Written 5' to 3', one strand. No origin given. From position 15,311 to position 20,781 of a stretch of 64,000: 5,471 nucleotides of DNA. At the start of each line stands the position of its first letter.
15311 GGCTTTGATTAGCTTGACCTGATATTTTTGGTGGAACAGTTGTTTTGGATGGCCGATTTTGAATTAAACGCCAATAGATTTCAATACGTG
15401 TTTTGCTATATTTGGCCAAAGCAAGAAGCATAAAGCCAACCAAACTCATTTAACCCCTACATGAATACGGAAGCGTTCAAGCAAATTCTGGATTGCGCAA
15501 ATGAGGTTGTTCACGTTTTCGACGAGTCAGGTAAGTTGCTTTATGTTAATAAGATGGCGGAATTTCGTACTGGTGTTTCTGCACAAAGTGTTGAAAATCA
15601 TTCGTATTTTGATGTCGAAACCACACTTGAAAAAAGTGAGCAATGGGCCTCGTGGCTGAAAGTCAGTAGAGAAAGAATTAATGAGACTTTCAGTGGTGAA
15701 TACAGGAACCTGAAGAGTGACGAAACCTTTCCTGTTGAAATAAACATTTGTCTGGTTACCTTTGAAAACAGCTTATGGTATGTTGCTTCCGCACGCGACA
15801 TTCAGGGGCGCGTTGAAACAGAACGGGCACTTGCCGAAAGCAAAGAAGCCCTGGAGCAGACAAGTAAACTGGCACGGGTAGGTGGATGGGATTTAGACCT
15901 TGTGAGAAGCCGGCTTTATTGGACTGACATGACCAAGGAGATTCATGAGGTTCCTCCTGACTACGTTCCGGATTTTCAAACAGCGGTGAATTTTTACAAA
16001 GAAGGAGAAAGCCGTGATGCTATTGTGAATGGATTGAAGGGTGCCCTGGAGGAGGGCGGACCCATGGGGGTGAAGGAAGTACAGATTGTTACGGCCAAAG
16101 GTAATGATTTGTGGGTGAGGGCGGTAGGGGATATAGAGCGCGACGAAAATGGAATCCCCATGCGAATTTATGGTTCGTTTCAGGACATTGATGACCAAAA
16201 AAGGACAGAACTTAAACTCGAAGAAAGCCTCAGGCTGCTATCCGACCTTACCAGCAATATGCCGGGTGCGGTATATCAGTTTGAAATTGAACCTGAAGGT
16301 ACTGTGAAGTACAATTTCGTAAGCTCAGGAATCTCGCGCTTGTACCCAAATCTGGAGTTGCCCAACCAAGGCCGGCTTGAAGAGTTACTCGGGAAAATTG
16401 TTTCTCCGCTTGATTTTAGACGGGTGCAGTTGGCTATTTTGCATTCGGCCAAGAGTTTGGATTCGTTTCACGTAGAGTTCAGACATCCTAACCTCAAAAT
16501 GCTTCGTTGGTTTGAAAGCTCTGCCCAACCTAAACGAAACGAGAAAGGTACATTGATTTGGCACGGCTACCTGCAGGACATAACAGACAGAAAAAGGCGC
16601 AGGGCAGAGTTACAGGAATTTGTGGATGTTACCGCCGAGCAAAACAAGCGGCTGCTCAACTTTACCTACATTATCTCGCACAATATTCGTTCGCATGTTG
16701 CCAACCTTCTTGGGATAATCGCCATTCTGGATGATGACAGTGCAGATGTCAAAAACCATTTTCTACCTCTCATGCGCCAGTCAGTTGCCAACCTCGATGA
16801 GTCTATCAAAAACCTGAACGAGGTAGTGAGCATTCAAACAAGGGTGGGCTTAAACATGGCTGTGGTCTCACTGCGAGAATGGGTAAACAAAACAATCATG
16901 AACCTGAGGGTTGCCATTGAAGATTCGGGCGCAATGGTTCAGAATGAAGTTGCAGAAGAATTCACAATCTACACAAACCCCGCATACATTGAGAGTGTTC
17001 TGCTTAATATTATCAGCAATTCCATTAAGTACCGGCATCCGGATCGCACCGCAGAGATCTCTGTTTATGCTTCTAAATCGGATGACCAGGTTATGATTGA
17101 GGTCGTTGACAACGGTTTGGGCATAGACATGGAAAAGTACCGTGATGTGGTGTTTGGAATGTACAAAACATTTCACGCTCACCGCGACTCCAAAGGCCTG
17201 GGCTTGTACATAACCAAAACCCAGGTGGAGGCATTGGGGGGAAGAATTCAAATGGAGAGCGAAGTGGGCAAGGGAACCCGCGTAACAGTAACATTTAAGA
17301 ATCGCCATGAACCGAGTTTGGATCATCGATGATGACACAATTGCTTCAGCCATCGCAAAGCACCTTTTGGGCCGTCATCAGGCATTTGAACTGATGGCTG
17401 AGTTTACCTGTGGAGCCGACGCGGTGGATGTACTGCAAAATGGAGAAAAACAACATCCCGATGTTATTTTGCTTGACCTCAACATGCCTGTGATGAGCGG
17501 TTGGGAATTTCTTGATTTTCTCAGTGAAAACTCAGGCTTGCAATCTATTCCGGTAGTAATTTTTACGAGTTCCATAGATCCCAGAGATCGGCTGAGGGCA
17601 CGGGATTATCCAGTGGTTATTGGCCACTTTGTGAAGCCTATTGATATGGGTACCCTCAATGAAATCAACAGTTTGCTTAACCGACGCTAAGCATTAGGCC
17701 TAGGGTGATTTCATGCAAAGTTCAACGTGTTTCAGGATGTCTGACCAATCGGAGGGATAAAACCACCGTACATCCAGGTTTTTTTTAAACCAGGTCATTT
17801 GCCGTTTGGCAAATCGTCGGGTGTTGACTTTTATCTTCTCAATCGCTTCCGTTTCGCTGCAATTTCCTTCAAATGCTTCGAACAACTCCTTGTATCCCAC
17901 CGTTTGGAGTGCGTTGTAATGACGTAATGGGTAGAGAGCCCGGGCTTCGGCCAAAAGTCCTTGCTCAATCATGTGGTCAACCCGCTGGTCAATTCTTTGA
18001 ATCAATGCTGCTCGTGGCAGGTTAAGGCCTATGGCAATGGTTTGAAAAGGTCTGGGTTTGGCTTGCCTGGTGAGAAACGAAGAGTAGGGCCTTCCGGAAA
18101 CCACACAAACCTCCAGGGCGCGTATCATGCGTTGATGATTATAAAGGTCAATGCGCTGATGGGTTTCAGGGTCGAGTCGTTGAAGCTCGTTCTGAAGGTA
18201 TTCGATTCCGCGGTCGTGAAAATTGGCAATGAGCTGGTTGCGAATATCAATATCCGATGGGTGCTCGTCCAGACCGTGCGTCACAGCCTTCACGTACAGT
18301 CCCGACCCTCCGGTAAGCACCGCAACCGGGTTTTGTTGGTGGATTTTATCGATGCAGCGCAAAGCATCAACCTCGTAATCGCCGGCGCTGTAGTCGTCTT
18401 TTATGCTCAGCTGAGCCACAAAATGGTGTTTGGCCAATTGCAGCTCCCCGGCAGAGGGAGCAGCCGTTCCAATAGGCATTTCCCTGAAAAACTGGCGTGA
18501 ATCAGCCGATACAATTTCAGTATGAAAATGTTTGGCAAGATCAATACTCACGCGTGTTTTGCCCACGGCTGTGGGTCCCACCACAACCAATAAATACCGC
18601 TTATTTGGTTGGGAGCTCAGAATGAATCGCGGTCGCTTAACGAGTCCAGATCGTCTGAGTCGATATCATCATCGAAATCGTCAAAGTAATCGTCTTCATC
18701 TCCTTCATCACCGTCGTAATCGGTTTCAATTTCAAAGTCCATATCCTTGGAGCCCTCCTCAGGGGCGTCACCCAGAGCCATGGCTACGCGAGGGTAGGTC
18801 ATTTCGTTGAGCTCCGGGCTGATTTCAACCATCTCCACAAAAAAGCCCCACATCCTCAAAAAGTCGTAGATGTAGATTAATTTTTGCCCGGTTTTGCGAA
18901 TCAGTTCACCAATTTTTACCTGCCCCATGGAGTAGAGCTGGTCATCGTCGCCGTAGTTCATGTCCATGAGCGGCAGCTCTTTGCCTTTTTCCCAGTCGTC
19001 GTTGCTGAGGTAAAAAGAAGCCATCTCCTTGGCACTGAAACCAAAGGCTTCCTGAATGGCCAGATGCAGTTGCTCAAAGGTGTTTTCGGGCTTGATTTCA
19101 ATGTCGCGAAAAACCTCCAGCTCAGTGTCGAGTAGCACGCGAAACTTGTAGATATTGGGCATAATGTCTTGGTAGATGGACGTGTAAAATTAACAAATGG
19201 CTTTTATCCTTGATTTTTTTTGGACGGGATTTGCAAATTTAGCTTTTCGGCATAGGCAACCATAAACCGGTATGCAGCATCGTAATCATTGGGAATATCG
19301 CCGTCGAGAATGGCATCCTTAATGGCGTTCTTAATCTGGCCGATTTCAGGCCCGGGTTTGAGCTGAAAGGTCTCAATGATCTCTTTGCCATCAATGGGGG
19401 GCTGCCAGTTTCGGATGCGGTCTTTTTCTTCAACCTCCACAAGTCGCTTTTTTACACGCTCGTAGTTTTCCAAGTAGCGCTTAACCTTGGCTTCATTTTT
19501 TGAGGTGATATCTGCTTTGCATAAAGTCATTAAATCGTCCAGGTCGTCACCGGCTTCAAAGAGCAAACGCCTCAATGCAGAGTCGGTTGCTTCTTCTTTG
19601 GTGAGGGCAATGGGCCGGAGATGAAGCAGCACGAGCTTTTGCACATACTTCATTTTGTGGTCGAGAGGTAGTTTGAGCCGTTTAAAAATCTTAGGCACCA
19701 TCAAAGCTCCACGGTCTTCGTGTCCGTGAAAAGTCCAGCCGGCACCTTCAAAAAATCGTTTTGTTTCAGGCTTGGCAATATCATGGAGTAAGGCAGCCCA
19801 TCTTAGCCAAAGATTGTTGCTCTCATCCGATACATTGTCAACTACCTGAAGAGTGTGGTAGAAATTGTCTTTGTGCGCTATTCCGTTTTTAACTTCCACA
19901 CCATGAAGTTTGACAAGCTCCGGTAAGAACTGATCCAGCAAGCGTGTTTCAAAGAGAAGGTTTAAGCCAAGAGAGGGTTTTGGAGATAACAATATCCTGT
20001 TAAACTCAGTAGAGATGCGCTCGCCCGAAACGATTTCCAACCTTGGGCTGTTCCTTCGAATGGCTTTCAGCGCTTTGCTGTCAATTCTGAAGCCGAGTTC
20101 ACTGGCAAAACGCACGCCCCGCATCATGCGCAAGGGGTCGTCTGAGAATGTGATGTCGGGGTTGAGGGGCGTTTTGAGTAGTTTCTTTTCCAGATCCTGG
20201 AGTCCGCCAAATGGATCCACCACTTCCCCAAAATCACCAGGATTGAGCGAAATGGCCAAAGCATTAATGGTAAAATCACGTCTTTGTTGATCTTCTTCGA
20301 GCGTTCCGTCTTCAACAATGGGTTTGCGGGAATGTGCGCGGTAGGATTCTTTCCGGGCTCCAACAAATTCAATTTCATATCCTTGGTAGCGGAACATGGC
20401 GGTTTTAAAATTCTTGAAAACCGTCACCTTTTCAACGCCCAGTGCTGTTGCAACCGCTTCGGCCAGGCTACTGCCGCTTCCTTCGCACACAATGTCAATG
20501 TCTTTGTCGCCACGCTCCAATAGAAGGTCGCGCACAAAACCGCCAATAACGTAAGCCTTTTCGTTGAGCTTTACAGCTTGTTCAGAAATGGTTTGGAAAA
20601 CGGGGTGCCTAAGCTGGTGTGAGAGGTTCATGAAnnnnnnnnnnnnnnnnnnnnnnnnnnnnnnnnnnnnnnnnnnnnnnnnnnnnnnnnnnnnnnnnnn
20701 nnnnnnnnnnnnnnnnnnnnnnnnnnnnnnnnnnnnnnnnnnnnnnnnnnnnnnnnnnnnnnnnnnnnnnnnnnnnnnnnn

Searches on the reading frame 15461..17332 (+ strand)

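Call 83: search_protein_families(library=pfam, proteins=[window:15461-17332:+], max_evalue=0.00001)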
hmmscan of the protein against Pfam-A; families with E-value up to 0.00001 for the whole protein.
window:15461-17332:+ (623 aa): 3 families
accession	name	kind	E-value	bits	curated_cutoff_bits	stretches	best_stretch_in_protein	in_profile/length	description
PF02518.31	HATPase_c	-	1.1e-20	74.6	26.4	1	508-614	4-109/111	Histidine kinase-, DNA gyrase B-, and HSP90-like ATPase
PF08447.18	PAS_3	-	5e-08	33.5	25.6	0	152-238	2-87/89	PAS fold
PF13426.13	PAS_9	-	1.7e-06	28.7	27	0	21-114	8-101/103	PAS domain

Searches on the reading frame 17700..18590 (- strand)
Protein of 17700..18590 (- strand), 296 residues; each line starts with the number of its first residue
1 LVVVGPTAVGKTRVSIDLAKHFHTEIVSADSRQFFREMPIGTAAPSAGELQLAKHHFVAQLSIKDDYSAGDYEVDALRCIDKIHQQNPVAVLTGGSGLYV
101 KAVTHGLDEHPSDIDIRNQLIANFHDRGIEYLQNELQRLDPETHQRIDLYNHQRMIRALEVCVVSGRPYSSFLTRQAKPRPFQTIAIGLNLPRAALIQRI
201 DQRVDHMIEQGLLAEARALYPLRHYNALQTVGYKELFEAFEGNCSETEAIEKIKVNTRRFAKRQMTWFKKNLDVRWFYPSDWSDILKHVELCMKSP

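Call 83: search_protein_families(library=pfam, proteins=[window:17700-18590:-], max_evalue=0.00001)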
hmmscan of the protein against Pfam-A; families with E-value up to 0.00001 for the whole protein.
window:17700-18590:- (296 aa): 2 families
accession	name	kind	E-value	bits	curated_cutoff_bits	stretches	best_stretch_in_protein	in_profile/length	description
PF01715.23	IPPT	-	5.6e-78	262.4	23.6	1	33-270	1-242/243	IPP transferase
PF01745.22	IPT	-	1.1e-08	35.2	20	1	2-96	5-99/233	Isopentenyl transferase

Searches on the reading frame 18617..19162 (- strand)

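Call 67: search_protein_families(library=pfam, proteins=[window:18617-19162:-], max_evalue=0.0001)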
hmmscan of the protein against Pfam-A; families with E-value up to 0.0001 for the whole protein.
window:18617-19162:- (181 aa): 1 family
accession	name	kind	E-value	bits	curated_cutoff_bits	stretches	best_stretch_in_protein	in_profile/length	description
PF07929.16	PRiA4_ORF3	-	1.1e-20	74.5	26.6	1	4-140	2-134/173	Plasmid pRiA4b ORF-3-like protein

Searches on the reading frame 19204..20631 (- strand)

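Call 84: search_protein_families(library=pfam, proteins=[window:19204-20631:-], max_evalue=0.00001)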
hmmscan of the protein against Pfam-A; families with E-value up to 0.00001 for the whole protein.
window:19204-20631:- (475 aa): 4 families
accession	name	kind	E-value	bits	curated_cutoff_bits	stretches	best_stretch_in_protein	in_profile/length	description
PF01743.26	PolyA_pol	-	6.8e-27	94.7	23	1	26-152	1-125/126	Poly A polymerase head domain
PF12627.12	PolyA_pol_RNAbd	-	1.1e-19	70.4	22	1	180-239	1-60/64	Probable RNA and SrmB- binding site of polymerase A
PF01966.28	HD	-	2.4e-12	47.6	22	1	257-348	2-93/116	HD domain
PF13735.12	tRNA_NucTran2_2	-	5.5e-06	26.9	27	0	385-452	76-144/149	tRNA nucleotidyltransferase domain 2 putative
